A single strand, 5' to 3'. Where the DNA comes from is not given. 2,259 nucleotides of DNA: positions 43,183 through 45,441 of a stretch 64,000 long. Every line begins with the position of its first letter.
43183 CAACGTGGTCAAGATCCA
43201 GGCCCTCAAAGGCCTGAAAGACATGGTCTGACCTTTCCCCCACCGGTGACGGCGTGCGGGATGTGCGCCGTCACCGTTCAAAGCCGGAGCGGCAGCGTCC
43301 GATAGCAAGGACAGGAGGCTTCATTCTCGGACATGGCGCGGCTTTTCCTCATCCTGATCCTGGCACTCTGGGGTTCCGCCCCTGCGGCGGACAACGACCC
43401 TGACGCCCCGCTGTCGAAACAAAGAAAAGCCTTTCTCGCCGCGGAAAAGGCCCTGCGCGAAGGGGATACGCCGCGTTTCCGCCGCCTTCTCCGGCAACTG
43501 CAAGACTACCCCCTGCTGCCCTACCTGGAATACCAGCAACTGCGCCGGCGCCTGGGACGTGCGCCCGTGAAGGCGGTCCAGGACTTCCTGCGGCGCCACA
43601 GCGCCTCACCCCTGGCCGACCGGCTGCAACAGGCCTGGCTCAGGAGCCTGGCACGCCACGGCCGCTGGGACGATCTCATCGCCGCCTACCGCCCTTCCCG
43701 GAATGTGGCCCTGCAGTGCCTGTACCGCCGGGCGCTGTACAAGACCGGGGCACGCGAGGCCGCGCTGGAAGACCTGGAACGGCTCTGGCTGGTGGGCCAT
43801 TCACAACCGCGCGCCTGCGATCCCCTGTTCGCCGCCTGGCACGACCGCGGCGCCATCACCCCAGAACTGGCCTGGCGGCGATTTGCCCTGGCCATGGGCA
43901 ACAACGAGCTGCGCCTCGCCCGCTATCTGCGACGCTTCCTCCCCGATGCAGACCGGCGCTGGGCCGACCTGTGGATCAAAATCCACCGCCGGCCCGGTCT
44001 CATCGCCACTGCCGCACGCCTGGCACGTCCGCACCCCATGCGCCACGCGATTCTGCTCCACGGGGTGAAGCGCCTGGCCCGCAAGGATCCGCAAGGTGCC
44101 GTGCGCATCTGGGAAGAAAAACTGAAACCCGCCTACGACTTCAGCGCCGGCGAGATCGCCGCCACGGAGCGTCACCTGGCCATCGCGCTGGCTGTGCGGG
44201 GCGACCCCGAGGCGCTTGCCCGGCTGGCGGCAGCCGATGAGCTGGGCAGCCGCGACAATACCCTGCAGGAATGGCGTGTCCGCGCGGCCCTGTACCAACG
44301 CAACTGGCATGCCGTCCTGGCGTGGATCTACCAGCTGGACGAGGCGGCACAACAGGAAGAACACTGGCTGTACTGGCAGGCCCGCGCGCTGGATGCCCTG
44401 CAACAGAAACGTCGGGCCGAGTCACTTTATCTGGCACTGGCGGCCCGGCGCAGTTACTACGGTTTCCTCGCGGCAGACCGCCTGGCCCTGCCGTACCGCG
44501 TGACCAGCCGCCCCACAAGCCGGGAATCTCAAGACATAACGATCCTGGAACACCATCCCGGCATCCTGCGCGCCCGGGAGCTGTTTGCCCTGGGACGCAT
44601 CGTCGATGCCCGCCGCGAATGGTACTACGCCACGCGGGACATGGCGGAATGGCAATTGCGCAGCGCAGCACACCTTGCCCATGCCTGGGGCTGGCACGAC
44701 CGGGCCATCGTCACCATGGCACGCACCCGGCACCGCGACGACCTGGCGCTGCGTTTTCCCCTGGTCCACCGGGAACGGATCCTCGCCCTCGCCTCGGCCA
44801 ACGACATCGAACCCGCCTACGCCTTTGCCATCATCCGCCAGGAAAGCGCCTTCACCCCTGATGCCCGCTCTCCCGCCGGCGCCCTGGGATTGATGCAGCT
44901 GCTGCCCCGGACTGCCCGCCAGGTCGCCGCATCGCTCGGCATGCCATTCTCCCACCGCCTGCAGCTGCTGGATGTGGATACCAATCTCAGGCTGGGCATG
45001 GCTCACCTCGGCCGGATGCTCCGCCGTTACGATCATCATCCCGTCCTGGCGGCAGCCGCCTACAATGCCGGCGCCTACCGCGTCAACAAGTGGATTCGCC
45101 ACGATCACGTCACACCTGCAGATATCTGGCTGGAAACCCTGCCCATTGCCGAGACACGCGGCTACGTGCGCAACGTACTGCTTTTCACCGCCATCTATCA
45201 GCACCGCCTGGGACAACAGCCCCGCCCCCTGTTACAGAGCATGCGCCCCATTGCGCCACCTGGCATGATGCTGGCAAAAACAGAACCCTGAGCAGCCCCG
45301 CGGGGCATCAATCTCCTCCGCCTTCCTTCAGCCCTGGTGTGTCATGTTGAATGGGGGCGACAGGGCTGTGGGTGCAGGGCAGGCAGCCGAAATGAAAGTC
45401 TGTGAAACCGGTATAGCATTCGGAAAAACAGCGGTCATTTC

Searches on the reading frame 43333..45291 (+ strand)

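Call 63: search_protein_families(library=pfam, proteins=[window:43333-45291:+], max_evalue=0.00001)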
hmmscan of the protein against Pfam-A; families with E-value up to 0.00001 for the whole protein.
window:43333-45291:+ (652 aa): 2 families
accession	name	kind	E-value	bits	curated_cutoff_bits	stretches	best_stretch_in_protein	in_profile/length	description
PF01464.25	SLT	-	7.2e-27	93.7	21.3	1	485-592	5-109/117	Transglycosylase SLT domain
PF14718.12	SLT_L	-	6.3e-19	68.4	25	1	405-471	2-68/68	Soluble lytic murein transglycosylase L domain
